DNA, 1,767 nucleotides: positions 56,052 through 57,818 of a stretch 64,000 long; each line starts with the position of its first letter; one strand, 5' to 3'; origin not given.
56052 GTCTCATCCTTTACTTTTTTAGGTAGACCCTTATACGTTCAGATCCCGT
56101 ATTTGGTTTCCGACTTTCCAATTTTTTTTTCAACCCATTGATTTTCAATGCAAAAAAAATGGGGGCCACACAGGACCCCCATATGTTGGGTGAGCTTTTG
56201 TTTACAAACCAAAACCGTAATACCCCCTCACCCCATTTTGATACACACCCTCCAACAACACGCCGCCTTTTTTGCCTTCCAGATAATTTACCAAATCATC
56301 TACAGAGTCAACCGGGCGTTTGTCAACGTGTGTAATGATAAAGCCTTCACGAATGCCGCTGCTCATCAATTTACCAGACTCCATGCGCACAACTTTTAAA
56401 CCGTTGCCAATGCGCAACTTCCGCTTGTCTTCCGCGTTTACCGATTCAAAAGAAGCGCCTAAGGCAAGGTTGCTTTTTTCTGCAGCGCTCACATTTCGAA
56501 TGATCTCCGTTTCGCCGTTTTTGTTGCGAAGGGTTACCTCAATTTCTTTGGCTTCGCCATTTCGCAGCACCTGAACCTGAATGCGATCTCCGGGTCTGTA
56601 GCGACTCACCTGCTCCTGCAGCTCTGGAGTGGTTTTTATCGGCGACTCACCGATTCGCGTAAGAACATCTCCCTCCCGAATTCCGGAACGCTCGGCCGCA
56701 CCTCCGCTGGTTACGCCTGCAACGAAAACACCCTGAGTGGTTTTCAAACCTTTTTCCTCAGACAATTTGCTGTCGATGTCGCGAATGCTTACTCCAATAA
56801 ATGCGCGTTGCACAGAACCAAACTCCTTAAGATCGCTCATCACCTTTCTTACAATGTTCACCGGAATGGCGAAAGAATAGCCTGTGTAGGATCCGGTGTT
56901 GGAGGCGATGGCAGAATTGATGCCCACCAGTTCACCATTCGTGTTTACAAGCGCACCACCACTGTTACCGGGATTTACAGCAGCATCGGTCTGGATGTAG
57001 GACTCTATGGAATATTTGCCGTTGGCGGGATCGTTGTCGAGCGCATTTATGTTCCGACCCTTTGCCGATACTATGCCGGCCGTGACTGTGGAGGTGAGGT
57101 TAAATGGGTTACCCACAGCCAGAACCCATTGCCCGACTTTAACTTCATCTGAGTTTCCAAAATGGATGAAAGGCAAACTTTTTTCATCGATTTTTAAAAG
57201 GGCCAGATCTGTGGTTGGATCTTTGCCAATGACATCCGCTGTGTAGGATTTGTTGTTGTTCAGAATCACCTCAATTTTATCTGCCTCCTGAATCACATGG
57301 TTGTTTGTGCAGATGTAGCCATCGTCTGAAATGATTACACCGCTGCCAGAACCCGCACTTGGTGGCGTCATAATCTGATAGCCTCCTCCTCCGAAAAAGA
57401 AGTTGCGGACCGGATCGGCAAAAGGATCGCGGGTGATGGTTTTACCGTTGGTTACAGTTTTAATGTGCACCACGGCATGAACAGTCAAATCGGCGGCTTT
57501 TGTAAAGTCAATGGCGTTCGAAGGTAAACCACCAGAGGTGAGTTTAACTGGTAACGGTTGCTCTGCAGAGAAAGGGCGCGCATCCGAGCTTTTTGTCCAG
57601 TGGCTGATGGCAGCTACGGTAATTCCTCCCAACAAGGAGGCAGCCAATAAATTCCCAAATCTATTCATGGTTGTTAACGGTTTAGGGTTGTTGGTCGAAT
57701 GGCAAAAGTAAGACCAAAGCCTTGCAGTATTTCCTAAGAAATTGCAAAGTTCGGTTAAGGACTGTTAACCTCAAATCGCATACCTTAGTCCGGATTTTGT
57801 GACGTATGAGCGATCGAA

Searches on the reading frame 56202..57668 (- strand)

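Call 81: search_protein_families(library=pfam, proteins=[window:56202-57668:-], max_evalue=0.00001)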
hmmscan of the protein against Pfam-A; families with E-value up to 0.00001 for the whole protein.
window:56202-57668:- (488 aa): 7 families
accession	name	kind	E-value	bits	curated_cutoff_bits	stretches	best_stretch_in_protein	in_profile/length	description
PF13365.12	Trypsin_2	-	1.6e-35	123.4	27.6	1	108-250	1-144/144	Trypsin-like peptidase domain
PF13180.12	PDZ_2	-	1.6e-21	76.8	27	1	290-380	2-80/80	PDZ domain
PF00089.32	Trypsin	-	3e-19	70.2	20.6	1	109-275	28-218/220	Trypsin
PF00595.29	PDZ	-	9.8e-12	45.5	23.2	1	287-367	8-80/81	PDZ domain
PF17820.7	PDZ_6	-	3.3e-10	40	27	0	315-352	1-38/54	PDZ domain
PF14685.13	PDZ_Tricorn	-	3.3e-06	27.4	25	0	419-468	18-69/88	Tricorn protease PDZ domain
PF12812.13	PDZ_1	-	4e-06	27.2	28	0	403-462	11-71/78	PDZ-like domain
